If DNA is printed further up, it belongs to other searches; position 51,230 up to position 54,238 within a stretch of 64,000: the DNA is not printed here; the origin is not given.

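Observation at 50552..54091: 1179-aa sigma-70-family protein carrying a tandem array of about nine extra sigma-region-4-like HTH modules, next to the par/noc locus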

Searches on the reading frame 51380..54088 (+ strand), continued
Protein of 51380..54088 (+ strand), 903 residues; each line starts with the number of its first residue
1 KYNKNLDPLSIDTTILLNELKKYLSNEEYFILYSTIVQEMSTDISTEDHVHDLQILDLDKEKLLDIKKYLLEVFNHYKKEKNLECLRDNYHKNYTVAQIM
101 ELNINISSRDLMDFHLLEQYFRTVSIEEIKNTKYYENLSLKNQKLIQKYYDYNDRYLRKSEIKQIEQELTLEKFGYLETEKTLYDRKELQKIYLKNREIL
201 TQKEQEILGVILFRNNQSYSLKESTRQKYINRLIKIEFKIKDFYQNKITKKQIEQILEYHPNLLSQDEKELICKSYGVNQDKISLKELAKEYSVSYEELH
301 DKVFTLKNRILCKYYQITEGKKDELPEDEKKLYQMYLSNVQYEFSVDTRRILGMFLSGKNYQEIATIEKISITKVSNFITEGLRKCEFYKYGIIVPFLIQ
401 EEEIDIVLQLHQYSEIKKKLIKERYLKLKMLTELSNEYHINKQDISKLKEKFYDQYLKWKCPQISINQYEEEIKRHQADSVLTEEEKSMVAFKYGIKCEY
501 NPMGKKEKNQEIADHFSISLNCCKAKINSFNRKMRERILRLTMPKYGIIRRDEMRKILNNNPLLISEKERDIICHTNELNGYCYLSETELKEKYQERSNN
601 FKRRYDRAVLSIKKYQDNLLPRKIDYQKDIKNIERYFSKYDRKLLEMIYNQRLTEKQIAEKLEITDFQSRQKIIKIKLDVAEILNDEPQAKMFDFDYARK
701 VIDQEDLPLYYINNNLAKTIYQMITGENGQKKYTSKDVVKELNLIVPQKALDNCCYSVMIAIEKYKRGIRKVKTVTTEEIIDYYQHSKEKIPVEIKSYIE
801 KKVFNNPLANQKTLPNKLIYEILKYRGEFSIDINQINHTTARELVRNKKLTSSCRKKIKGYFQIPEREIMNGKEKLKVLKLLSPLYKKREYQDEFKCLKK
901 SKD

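Call 38: predict_structure(alignment_id=A1)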
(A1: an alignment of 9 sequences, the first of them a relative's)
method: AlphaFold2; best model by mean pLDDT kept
length: 1179 residues; sequences in the alignment: 9
mean_pLDDT: 64.9   pTM: 0.32
mean pLDDT of the five models: 64.9, 63.4, 60.5, 57.6, 56.7
residues with pLDDT >= 90: 18; 70-90: 556; 50-70: 323; < 50: 282
segments of 3 or more residues with pLDDT < 50: 1-5, 113-122, 170-287, 317-334, 366-387, 436-461, 491-495, 514-523, 591-601, 645-649, 818-823, 1045-1051, 1083-1089, 1103-1112, 1125-1127, 1170-1179
pLDDT, mean of each block of 10 residues (from residue 1): 51 81 84 83 89 84 64 85 82 77 78 43 58 79 78 79 64 36 36 36 31 30 35 32 36 40 38 33 46 64 62 52 41 53 73 69 49 31 39 72 77 75 70 50 35 34 65 65 71 52 65 45 58 67 80 73 75 67 61 33 73 76 78 65 51 64 66 73 85 87 76 84 84 86 85 68 89 84 86 83 85 64 56 69 81 78 75 65 75 64 83 90 85 78 73 80 66 80 58 86 82 83 75 77 52 67 67 65 48 61 47 55 52 55 55 72 57 39
secondary structure, 60 per line:
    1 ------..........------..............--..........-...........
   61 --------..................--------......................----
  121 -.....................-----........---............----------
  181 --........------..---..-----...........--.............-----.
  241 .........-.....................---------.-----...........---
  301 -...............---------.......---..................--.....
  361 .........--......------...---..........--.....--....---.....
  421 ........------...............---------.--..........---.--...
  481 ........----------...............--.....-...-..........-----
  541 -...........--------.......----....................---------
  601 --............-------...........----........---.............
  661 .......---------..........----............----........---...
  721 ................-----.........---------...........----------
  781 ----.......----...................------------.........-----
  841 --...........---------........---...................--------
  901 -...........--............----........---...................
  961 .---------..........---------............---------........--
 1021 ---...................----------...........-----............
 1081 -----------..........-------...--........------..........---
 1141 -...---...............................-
elements in order (helices of 4 or more, strands of 3 or more residues): H7-16 H23-36 H39-48 H50-60 H69-86 H95-116 H122-142 H148-155 H159-170 H183-190 H209-219 H222-234 H240-246 E247-249 H251-271 H287-297 H302-316 H326-332 H336-353 H356-369 H372-377 H390-399 H402-406 H409-412 H416-428 H435-449 H462-471 H478-488 H499-513 H516-520 E522-524 H526-535 H542-552 H561-567 H572-591 H603-614 H622-632 H637-644 H648-667 H677-686 H691-702 H707-714 H718-736 H742-750 H760-770 H785-791 H796-814 H827-835 H843-853 H863-870 H874-892 H902-912 H915-926 H931-938 H942-961 H971-980 H990-1001 H1011-1018 H1024-1042 H1053-1063 H1069-1080 H1092-1101 H1114-1121 H1128-1137 H1148-1178

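Call 47: fold_search(model_id=the predicted structure, library=pdb)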
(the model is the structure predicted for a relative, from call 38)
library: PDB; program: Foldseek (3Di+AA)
matches with E <= 10: 256; with E <= 0.001: 45
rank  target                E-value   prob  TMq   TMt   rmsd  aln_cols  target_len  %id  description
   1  8x6f_E                1.5e-05  1.00  0.09  0.38  21.2       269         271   30  Cryo-EM structure of Staphylococcus aureus sigA-dependent RNAP-promoter open complex (released 2024-06-05)
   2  5ipl_F                2.4e-05  1.00  0.10  0.39  22.4       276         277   25  SigmaS-transcription initiation complex with 4-nt nascent RNA (released 2016-03-30)
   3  9a58_A                2.5e-05  1.00  0.09  0.29  23.3       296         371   28  Integrative model of SIGA-RPOC by crosslinking MS and deep learning (released 2024-09-18)
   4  6uu9_FFF              5.0e-05  1.00  0.09  0.39  22.8       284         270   24  E. coli mutant sigma-S transcription initiation complex with an 8-nt RNA ("Fresh" mutant crystal soaked with GTP, UT (released 2020-08-26)
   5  6uu7_FFF              7.2e-05  1.00  0.09  0.39  22.5       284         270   23  E. coli sigma-S transcription initiation complex with a 6-nt RNA and an NTP ("Old" crystal soaked with UTP, CTP, ddG (released 2020-08-26)
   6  6dcf_F                8.4e-05  1.00  0.09  0.33  21.6       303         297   24  Crystal structure of a Mycobacterium smegmatis transcription initiation complex with Rifampicin-resistant RNA polymera (released 2018-09-05)
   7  6vvt_F                1.1e-04  1.00  0.09  0.33  25.3       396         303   18  Crystal structure of a Mycobacterium smegmatis transcription initiation complex with Rifampicin-resistant RNA polymera (released 2020-10-21)
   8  6uu8_FFF              1.4e-04  1.00  0.09  0.40  23.0       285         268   23  E. coli mutant sigma-S transcription initiation complex with a 7-nt RNA ("Fresh" mutant crystal soaked with GTP, UTP (released 2020-08-26)
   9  6vvv_F                1.4e-04  1.00  0.09  0.33  24.9       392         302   18  Crystal structure of a Mycobacterium smegmatis transcription initiation complex with Rifampicin-resistant RNA polymera (released 2020-10-21)
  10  5tw1_F                1.4e-04  1.00  0.09  0.33  23.9       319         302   24  Crystal structure of a Mycobacterium smegmatis transcription initiation complex with RbpA (released 2017-01-18)
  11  6omf_F                1.5e-04  1.00  0.10  0.38  22.9       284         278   25  CryoEM structure of SigmaS-transcription initiation complex with activator Crl (released 2019-08-28)
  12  7l7b_F                1.5e-04  1.00  0.09  0.38  21.8       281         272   27  Clostridioides difficile RNAP with fidaxomicin (released 2022-02-02)
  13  7vf9_F                1.6e-04  1.00  0.09  0.37  23.1       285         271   23  Cryo-EM structure of Pseudomonas aeruginosa RNAP sigmaS holoenzyme complexes (released 2022-07-27)
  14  8r2m_F                1.6e-04  1.00  0.09  0.32  25.9       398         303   16  Mycobacterium smegnatis RNA polymerase transcription initiation complex with SigmaA, RbpA, HelD N-terminal domain and  (released 2024-10-02)
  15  5vi5_F                1.7e-04  1.00  0.09  0.31  23.8       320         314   24  Structure of Mycobacterium smegmatis transcription initiation complex with a full transcription bubble (released 2017-07-26)
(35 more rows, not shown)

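Call 54: search_protein_families(library=phrogs, proteins=[window:51380-54088:+], max_evalue=0.01)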
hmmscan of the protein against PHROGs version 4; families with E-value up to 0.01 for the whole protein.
window:51380-54088:+ (903 aa): 1 family
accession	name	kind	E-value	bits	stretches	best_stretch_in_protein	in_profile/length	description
phrog_645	-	DNA, RNA and nucleotide metabolism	0.0042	18.2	0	349-411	28-78/196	Rnase E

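Call 56: predict_structure(alignment_id=A3)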
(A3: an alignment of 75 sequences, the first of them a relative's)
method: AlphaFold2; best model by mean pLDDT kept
length: 1179 residues; sequences in the alignment: 75
mean_pLDDT: 87.5   pTM: 0.61
mean pLDDT of the five models: 87.5, 87.4, 86.6, 86.1, 84.4
residues with pLDDT >= 90: 648; 70-90: 443; 50-70: 79; < 50: 9
segments of 3 or more residues with pLDDT < 50: 1-4
pLDDT, mean of each block of 10 residues (from residue 1): 58 89 90 88 94 92 85 94 90 87 89 77 79 88 89 88 82 70 71 57 74 88 94 90 91 94 89 62 87 89 85 70 58 71 86 86 88 88 72 83 86 86 82 86 92 90 94 89 90 70 92 93 90 86 92 90 93 93 92 69 89 93 94 89 93 92 95 93 92 93 90 92 94 95 94 93 94 93 94 93 93 94 93 84 93 94 93 92 94 86 93 96 94 94 93 95 92 97 92 96 93 94 92 96 94 90 88 87 86 91 86 88 87 88 84 84 72 52
secondary structure, 60 per line:
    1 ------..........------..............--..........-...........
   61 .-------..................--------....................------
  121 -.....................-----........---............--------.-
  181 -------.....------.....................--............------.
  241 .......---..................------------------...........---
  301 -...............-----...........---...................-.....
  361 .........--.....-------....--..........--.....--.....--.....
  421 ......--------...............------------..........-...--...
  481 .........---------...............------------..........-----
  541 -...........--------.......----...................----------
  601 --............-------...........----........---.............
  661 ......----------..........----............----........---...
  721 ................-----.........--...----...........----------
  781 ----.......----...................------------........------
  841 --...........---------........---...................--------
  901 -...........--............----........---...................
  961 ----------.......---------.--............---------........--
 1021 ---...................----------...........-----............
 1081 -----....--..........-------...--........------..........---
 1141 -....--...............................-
elements in order (helices of 4 or more, strands of 3 or more residues): H7-16 H23-36 H39-48 H50-61 H69-86 H95-114 H122-142 H148-155 H159-170 H189-192 H199-219 H222-233 H240-247 H251-268 H287-297 H302-316 H322-332 H336-354 H356-369 H372-376 H384-387 H390-399 H402-406 H409-413 H416-426 H435-449 H462-471 H478-489 H499-513 H526-535 H542-552 H561-567 H572-590 H603-614 H622-632 H637-644 H648-666 H677-686 H691-702 H707-714 H718-736 H742-750 H760-770 H785-791 H796-814 H827-834 H843-853 H863-870 H874-892 H902-912 H915-926 H931-938 H942-960 H971-977 H990-1001 H1011-1018 H1024-1042 H1053-1063 H1069-1080 H1092-1101 H1114-1121 H1128-1137 H1142-1145 H1148-1178

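Call 65: list_cluster_members(proteins=[P0001, P0010, P0011, P0013, P0016, P0022, P0040, P0062, P0091, P0135])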
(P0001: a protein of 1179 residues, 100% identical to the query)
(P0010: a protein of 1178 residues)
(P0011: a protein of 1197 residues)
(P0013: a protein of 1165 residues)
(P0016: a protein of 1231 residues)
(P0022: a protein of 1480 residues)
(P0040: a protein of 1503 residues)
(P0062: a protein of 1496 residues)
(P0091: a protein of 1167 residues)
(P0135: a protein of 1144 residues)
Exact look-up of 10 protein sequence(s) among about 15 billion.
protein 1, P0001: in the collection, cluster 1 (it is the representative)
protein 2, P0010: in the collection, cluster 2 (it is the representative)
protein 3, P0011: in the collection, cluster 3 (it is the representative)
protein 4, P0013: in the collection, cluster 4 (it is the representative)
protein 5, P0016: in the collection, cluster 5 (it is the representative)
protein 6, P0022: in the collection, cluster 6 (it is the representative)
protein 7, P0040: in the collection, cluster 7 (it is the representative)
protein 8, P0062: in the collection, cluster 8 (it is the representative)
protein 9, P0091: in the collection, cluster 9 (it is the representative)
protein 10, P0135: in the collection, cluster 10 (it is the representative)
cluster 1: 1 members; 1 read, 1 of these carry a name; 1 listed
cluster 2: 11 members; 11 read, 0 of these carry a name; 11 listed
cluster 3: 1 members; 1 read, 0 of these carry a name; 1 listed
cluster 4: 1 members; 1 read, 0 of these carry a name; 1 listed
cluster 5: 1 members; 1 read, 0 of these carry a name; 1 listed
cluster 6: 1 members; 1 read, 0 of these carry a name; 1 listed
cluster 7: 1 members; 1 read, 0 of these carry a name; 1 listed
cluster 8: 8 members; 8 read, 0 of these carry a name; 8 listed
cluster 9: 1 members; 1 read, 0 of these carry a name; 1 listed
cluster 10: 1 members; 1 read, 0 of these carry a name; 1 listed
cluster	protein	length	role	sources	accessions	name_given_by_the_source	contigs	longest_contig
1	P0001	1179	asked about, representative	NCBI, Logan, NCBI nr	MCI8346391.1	MAG: sigma-70 family RNA polymerase sigma factor [Bacilli bacterium] | sigma-70 family RNA polymerase sigma factor [Bacilli bacterium]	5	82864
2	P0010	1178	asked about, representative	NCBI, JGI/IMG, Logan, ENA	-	-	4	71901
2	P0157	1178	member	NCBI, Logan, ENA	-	-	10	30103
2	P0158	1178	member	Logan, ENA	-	-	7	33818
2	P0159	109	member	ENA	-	-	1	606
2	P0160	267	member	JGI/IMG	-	-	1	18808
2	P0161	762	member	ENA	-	-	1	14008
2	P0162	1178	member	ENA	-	-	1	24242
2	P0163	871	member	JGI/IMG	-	-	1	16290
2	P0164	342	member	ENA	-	-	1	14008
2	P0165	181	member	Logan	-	-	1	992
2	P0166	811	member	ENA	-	-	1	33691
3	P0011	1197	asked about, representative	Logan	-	-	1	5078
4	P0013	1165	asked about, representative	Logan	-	-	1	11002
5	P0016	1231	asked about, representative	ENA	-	-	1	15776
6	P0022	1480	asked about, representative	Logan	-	-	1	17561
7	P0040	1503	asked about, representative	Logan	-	-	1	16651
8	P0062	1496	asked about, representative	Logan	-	-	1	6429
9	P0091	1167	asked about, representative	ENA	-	-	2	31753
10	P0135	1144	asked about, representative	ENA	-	-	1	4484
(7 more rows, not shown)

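Call 66: search_protein_families(library=pfam, proteins=[P0022, P0040, P0062, P0057, P0075, P0106], max_evalue=0.001)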
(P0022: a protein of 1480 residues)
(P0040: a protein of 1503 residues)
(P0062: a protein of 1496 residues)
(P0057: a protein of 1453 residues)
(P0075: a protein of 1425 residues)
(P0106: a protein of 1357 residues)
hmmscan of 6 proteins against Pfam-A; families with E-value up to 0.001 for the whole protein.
P0022 (1480 aa): 4 families
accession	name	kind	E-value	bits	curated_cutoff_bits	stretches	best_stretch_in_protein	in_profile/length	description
PF04542.20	Sigma70_r2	-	1.2e-16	60.7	24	1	76-144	1-67/71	Sigma-70 region 2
PF04545.22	Sigma70_r4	-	4.2e-16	58.6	24.1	1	268-299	18-49/50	Sigma-70, region 4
PF00140.25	Sigma70_r1_2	-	1.1e-10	41.7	22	1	38-71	1-34/34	Sigma-70 factor, region 1.2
PF08281.18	Sigma70_r4_2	-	2.3e-06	27.6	25.7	0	654-682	10-38/54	Sigma-70, region 4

P0040 (1503 aa): 3 families
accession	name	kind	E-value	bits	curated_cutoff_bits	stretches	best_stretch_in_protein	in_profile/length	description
PF04545.22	Sigma70_r4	-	6.8e-17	61.2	24.1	1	291-317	21-47/50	Sigma-70, region 4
PF04542.20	Sigma70_r2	-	6.3e-13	48.8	24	1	96-165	1-68/71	Sigma-70 region 2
PF00140.25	Sigma70_r1_2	-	9.8e-06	25.9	22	1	58-89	1-32/34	Sigma-70 factor, region 1.2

P0062 (1496 aa): 5 families
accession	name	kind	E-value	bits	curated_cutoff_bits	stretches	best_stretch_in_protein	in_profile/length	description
PF04545.22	Sigma70_r4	-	3e-18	65.5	24.1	2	242-277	17-47/50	Sigma-70, region 4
PF04542.20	Sigma70_r2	-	6.6e-16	58.3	24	1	58-125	1-67/71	Sigma-70 region 2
PF08281.18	Sigma70_r4_2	-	1e-09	38.3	25.7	0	1003-1039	13-49/54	Sigma-70, region 4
PF00140.25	Sigma70_r1_2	-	1.3e-06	28.6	22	1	21-51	2-32/34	Sigma-70 factor, region 1.2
PF04539.22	Sigma70_r3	-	2.7e-06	27.8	25.3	1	157-208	20-70/78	Sigma-70 region 3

P0057 (1453 aa): 7 families
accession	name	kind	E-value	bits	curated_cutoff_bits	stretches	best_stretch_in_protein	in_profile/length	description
PF04545.22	Sigma70_r4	-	2e-26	91.7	24.1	1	262-297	16-47/50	Sigma-70, region 4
PF04542.20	Sigma70_r2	-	8.8e-15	54.7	24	1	77-139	3-63/71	Sigma-70 region 2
PF08281.18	Sigma70_r4_2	-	2.6e-10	40.2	25.7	0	639-668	12-41/54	Sigma-70, region 4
PF13518.12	HTH_28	-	6.2e-07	29.8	25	0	881-902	14-35/52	Helix-turn-helix domain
PF01381.28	HTH_3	-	1.2e-06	28.9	23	0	268-292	7-31/55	Helix-turn-helix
PF16509.11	KORA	-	0.0005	20.6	26.7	0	269-297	29-57/84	TrfB plasmid transcriptional repressor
PF04539.22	Sigma70_r3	-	0.00075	20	25.3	0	159-231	4-72/78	Sigma-70 region 3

P0075 (1425 aa): 5 families
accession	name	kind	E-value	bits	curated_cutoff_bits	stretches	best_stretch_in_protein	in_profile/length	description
PF04545.22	Sigma70_r4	-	2.1e-18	66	24.1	1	240-281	8-47/50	Sigma-70, region 4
PF04542.20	Sigma70_r2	-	6.9e-13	48.6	24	1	60-126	1-65/71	Sigma-70 region 2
PF00140.25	Sigma70_r1_2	-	7.7e-13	48.6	22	1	22-54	1-33/34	Sigma-70 factor, region 1.2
PF04539.22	Sigma70_r3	-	2.1e-05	25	25.3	1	142-210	2-66/78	Sigma-70 region 3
PF08281.18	Sigma70_r4_2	-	0.00012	22.1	25.7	0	871-899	25-53/54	Sigma-70, region 4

P0106 (1357 aa): 3 families
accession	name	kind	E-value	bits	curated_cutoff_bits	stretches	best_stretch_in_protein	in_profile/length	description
PF04545.22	Sigma70_r4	-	7.5e-13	48.2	24.1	0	233-270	15-48/50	Sigma-70, region 4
PF04542.20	Sigma70_r2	-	5e-12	45.9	24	1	51-117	1-65/71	Sigma-70 region 2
PF13384.12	HTH_23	-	9.3e-05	22.6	24.6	0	876-904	9-37/50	Homeodomain-like domain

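Call 81: find_related_loci(query=A2, collection=viral_contigs, flank=5000)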
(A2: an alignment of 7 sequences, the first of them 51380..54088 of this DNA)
Query A2 (903 aa) in viral_contigs; peptide patterns used: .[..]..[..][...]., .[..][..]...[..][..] (x = any residue, [..] = any of these).
295 stretches matched a pattern, but none encodes a relative of the query by tblastn (E <= 1e-3).
